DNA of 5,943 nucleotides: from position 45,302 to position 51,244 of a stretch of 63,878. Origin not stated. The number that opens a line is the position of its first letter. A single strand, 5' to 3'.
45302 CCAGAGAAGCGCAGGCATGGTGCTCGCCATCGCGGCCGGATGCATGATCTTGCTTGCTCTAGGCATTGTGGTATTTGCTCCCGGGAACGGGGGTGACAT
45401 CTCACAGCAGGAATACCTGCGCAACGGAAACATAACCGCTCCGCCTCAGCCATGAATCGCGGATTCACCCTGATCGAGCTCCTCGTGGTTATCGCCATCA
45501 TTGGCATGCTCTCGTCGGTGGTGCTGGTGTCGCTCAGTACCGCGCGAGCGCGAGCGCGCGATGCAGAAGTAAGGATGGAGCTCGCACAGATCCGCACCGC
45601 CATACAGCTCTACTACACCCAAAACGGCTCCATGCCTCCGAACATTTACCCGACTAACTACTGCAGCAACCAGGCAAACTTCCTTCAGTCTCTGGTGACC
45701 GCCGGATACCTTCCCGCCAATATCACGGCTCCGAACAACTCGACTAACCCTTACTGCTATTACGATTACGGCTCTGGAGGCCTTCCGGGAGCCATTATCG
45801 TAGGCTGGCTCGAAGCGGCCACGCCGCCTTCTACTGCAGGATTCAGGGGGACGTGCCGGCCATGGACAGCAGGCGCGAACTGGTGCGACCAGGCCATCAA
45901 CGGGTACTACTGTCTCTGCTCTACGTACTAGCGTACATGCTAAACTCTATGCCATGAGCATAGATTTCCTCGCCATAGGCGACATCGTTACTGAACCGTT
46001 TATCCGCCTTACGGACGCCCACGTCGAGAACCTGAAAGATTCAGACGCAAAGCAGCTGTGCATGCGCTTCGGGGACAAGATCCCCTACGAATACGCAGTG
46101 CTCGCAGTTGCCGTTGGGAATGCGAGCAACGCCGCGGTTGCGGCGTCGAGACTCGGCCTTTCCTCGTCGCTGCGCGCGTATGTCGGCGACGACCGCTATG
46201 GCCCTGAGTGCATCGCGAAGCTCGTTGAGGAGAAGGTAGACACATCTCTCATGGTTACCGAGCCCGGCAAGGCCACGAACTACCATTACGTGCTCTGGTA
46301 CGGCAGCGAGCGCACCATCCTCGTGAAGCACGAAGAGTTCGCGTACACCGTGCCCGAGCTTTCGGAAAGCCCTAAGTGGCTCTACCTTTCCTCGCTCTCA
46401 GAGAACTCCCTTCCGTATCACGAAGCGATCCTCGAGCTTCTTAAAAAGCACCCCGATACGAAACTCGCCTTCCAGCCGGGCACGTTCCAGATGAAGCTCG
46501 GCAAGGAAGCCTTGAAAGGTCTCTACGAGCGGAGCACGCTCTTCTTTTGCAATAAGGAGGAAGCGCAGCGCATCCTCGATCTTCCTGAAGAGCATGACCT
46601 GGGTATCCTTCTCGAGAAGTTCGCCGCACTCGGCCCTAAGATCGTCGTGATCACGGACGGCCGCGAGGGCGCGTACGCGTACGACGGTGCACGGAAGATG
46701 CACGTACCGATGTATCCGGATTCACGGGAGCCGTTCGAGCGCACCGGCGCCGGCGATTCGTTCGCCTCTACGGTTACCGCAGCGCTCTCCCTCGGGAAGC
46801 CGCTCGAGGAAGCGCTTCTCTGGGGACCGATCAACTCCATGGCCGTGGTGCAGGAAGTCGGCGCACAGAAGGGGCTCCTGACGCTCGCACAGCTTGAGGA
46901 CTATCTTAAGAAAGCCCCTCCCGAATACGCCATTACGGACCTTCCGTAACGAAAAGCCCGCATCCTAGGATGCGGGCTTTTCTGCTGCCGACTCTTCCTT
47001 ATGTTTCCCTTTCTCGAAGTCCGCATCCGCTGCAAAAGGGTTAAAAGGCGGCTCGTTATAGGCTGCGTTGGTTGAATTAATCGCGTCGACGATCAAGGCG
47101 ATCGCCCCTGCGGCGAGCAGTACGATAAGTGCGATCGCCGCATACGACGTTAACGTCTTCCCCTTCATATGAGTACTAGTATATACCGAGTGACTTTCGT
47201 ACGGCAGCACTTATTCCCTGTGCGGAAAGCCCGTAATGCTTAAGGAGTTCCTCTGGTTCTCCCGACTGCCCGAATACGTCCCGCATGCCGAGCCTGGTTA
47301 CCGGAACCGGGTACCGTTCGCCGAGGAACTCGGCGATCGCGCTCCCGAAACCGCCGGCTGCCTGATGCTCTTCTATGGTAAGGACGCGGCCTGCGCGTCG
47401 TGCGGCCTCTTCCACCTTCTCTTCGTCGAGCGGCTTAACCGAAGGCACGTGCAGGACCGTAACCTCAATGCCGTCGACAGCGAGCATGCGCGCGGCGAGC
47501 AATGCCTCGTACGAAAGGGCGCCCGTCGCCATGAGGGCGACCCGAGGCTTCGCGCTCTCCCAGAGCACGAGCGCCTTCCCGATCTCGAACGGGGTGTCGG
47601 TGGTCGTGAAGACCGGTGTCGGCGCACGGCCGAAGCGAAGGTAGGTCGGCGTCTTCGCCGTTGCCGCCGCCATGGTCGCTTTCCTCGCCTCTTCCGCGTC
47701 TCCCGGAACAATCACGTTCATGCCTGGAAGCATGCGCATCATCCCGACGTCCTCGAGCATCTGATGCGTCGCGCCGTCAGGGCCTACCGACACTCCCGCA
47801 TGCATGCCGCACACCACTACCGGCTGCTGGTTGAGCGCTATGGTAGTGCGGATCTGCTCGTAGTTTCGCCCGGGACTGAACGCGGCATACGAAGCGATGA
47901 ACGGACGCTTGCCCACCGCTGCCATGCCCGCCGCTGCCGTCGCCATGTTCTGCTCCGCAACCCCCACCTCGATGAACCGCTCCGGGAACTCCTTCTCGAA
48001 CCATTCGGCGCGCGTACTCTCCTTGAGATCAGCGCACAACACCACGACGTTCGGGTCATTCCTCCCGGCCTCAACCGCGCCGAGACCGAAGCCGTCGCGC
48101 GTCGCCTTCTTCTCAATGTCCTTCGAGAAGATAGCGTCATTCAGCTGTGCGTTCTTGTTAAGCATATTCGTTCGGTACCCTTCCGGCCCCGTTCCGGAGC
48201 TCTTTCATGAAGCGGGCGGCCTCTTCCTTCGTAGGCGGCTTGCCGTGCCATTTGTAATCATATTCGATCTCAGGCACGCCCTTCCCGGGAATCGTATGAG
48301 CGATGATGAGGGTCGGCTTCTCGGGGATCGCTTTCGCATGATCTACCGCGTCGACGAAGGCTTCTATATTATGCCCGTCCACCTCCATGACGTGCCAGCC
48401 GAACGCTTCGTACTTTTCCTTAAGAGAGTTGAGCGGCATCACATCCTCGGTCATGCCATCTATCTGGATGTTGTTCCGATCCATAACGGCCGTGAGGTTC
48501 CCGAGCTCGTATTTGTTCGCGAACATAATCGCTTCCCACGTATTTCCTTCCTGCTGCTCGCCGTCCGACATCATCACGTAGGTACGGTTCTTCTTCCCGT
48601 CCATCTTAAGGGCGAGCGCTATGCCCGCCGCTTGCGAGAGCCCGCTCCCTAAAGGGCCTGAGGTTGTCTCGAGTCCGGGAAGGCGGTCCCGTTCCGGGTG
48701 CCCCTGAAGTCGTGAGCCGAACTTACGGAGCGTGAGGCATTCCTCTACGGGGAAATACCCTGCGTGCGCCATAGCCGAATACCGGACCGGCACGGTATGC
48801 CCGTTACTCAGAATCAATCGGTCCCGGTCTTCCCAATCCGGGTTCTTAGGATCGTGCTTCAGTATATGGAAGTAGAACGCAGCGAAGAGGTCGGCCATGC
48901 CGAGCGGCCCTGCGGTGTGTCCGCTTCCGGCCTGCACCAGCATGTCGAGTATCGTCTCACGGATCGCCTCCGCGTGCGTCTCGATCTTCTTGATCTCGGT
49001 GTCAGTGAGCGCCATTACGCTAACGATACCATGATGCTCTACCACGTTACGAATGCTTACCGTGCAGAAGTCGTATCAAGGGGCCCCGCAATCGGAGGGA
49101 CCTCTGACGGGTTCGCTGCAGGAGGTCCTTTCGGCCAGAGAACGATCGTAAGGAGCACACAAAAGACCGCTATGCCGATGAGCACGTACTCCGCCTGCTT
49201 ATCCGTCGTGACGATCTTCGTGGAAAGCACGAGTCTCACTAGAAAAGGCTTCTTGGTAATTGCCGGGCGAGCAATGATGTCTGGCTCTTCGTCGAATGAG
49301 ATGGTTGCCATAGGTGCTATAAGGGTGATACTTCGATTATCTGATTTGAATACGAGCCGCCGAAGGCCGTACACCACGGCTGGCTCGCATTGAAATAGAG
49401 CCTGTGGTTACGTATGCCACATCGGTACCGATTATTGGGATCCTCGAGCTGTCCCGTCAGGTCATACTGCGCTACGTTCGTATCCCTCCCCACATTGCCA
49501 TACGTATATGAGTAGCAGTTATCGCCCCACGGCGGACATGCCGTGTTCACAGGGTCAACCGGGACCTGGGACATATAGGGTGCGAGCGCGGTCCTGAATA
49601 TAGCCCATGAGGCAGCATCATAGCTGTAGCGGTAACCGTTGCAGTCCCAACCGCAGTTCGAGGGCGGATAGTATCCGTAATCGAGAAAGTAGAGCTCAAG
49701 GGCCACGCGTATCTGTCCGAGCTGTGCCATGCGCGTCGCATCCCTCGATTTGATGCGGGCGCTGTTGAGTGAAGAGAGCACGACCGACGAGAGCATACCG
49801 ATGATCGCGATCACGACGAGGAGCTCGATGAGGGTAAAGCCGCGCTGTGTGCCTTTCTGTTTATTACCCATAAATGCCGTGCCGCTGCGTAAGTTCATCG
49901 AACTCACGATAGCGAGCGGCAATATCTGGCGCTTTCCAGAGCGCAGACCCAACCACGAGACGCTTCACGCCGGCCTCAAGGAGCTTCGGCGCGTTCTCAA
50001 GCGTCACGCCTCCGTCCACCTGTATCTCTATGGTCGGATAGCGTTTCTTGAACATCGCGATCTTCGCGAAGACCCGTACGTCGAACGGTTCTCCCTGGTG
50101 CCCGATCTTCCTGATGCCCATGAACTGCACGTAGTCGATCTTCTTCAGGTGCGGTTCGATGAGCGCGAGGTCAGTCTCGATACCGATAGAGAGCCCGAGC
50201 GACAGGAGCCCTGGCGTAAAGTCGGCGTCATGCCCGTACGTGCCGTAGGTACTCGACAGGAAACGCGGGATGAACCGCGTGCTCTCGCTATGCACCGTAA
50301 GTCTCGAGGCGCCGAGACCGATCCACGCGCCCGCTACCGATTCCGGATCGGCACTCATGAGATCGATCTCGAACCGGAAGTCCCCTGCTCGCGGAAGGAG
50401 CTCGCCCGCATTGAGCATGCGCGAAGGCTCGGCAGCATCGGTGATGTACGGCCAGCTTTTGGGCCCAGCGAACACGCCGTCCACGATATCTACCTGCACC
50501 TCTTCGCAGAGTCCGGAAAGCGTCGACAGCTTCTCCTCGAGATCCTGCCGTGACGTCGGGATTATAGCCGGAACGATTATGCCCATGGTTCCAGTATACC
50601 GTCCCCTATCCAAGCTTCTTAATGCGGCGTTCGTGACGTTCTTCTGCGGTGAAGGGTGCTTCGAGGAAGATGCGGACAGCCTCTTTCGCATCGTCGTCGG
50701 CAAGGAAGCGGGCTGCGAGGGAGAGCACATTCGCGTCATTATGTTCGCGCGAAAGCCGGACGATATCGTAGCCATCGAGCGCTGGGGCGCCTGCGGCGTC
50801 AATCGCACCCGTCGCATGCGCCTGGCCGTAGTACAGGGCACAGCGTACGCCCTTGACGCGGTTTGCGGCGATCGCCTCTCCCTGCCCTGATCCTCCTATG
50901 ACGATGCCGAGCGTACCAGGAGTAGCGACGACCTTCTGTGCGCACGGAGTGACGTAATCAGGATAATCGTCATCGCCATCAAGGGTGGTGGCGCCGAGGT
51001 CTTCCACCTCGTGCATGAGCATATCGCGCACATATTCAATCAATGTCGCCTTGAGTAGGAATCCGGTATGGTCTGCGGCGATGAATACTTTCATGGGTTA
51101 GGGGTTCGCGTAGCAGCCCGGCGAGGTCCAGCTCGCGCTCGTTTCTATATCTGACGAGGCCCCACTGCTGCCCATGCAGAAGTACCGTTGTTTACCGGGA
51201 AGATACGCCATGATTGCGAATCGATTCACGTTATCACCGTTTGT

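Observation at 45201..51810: Three paralogous 83-84-aa 'FDEE' single-pass membrane proteins, each glued to a type IV pilin gene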

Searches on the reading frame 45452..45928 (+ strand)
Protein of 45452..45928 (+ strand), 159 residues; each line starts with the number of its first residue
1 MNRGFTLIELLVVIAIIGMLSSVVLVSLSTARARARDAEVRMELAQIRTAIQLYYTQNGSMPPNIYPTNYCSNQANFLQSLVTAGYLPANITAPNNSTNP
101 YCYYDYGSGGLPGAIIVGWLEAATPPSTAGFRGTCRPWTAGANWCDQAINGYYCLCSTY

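Call 8: search_protein_families(library=pfam, proteins=[window:45452-45928:+], max_evalue=1)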
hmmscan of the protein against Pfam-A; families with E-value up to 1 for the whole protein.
window:45452-45928:+ (159 aa): 4 families
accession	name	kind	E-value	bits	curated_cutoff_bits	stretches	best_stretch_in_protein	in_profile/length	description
PF07963.17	N_methyl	-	4.3e-08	32.9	21.2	1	2-25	4-27/27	Prokaryotic N-terminal methylation motif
PF00114.24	Pilin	-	0.087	14.2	22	1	33-66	1-34/108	Pilin (bacterial filament)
PF11773.13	ComGE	-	0.16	12.3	25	1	7-44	2-39/82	Competence system putative prepilin ComGE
PF08334.16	T2SSG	-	0.26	11.8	21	1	33-64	7-38/108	Type II secretion system (T2SS), protein G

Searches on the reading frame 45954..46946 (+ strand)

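Call 14: search_protein_families(library=pfam, proteins=[window:45954-46946:+], max_evalue=0.001)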
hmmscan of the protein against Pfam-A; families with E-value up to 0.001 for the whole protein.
window:45954-46946:+ (331 aa): 2 families
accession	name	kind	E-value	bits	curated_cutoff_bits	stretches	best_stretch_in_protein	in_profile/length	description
PF00294.29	PfkB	-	2.8e-35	122.6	25.8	1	54-308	36-299/302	pfkB family carbohydrate kinase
PF08543.17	Phos_pyr_kin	-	7.8e-06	25.9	27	1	186-288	111-221/246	Phosphomethylpyrimidine kinase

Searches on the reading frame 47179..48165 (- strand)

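Call 14: search_protein_families(library=pfam, proteins=[window:47179-48165:-], max_evalue=0.001)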
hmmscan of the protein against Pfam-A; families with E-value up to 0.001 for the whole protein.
window:47179-48165:- (329 aa): 4 families
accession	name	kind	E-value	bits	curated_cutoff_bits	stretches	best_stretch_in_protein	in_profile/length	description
PF02779.29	Transket_pyr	-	8e-44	149.8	27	1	19-181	2-170/174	Transketolase, pyrimidine binding domain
PF02780.25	Transketolase_C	-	7.4e-30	103.8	25.9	1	204-318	7-124/124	Transketolase, C-terminal domain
PF22613.1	Transketolase_C_1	-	1.5e-07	32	27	1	203-313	7-112/113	Transketolase-like TK C-terminal domain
PF17147.9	PFOR_II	-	0.00094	19.9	27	0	209-277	3-71/102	Pyruvate:ferredoxin oxidoreductase core domain II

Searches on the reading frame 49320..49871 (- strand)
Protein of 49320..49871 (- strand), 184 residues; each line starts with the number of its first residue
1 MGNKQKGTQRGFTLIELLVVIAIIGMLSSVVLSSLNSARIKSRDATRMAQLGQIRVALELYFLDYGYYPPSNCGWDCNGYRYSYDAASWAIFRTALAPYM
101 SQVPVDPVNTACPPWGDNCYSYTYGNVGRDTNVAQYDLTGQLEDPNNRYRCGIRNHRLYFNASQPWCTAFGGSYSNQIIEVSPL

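Call 8: search_protein_families(library=pfam, proteins=[window:49320-49871:-], max_evalue=1)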
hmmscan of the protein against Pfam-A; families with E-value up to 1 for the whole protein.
window:49320-49871:- (184 aa): 3 families
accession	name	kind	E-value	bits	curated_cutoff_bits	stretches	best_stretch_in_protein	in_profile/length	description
PF07963.17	N_methyl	-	5e-09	35.8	21.2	1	9-32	4-27/27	Prokaryotic N-terminal methylation motif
PF08334.16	T2SSG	-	0.0075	16.8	21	1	41-110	8-72/108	Type II secretion system (T2SS), protein G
PF11773.13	ComGE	-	0.18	12.2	25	1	14-42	2-30/82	Competence system putative prepilin ComGE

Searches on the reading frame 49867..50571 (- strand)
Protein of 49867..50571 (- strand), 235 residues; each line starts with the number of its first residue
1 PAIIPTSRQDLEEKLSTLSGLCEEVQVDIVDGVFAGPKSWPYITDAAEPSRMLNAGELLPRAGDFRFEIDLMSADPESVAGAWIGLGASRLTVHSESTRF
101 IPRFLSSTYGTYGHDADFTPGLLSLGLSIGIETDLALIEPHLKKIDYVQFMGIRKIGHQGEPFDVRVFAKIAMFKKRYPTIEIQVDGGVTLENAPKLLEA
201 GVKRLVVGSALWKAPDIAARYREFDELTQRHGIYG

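Call 14: search_protein_families(library=pfam, proteins=[window:49867-50571:-], max_evalue=0.001)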
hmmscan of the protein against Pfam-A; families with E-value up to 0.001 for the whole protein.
window:49867-50571:- (235 aa): 2 families
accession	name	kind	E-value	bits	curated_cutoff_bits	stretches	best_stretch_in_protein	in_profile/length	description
PF00834.25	Ribul_P_3_epim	-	1.3e-17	64.3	21.1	1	59-211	52-197/198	Ribulose-phosphate 3 epimerase family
PF00977.27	His_biosynth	-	0.00014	21.8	23.6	1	180-221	73-115/228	Histidine biosynthesis protein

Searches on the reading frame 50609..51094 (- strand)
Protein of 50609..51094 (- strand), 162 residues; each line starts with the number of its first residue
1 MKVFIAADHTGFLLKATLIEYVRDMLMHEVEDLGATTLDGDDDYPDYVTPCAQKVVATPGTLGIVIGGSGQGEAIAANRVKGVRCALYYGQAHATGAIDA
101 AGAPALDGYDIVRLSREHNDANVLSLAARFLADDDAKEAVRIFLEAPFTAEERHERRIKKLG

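Call 14: search_protein_families(library=pfam, proteins=[window:50609-51094:-], max_evalue=0.001)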
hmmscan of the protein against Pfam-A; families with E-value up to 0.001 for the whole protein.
window:50609-51094:- (162 aa): 1 family
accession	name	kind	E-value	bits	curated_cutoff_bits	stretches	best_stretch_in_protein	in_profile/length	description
PF02502.23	LacAB_rpiB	-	5.8e-39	133.6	24.7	2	3-97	1-93/138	Ribose/Galactose Isomerase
